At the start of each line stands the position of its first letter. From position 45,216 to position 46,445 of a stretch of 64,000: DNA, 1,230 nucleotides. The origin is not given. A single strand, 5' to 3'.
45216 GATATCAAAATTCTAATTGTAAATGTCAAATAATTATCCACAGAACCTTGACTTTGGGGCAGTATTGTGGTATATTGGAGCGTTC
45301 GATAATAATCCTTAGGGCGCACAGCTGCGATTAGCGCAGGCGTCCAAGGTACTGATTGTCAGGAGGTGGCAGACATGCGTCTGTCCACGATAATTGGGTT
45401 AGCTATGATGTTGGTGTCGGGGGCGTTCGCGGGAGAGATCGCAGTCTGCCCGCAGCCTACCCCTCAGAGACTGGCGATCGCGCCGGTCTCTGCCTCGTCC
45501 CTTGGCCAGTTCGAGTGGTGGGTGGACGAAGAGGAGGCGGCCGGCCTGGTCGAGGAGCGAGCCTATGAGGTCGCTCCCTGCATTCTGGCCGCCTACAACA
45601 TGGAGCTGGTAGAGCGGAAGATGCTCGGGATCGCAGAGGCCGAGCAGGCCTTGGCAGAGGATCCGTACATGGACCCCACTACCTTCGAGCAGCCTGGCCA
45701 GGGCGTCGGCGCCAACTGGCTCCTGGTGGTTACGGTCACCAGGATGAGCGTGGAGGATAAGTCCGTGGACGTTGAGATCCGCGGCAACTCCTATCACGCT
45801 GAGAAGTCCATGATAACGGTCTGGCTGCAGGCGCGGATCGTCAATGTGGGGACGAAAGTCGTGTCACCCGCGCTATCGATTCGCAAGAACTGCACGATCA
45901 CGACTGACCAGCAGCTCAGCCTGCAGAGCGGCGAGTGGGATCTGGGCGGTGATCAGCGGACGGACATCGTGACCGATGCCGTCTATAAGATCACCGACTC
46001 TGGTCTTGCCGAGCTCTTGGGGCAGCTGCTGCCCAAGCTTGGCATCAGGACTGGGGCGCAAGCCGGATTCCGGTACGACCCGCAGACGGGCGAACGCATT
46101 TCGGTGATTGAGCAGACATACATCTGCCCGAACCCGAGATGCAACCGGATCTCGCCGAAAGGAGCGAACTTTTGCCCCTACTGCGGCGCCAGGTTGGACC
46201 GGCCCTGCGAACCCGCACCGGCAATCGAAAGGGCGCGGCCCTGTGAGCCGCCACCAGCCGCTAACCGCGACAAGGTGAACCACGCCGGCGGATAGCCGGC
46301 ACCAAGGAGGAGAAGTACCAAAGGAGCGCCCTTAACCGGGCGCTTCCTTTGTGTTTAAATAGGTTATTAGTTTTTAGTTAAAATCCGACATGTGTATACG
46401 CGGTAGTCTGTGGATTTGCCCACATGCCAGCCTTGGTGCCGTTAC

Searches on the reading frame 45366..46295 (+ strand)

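Call 11: search_protein_families(library=pfam, max_evalue=0.1, proteins=[window:45366-46295:+])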
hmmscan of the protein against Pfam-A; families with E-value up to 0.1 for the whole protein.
window:45366-46295:+ (309 aa): 3 families
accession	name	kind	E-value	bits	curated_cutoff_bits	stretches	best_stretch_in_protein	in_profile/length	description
PF13240.11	Zn_Ribbon_1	-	0.00039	20.6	25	1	259-277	5-23/23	zinc-ribbon domain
PF12773.13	DZR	-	0.0051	17.4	27.3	1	257-282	2-28/45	Double zinc ribbon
PF13248.11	Zn_ribbon_3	-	0.0087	15.9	27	1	259-277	8-26/26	zinc-ribbon domain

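Call 12: search_protein_families(library=ncbifam, max_evalue=0.1, proteins=[window:45366-46295:+])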
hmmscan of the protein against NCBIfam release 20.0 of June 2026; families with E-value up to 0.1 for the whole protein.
window:45366-46295:+ (309 aa): 1 family
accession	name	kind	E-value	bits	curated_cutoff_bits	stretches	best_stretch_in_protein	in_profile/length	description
NF033898.1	QWxxN_dom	domain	0.051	13.9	55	0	48-83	66-99/127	QWxxN domain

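Call 24: search_protein_families(library=phrogs, max_evalue=0.1, proteins=[window:45366-46295:+])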
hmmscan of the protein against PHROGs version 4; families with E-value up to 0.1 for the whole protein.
window:45366-46295:+ (309 aa): 3 families
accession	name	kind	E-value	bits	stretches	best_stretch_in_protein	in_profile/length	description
phrog_10049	-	unknown function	0.0045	18.7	1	256-274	59-77/81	-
phrog_36998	-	unknown function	0.028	15.8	1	75-109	10-44/100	-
phrog_10714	-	unknown function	0.054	14.7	1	250-278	70-100/109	-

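Call 25: search_protein_families(library=padloc, max_evalue=0.1, proteins=[window:45366-46295:+])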
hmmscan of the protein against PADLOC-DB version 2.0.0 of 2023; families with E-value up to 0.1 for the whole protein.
window:45366-46295:+ (309 aa): 0 families
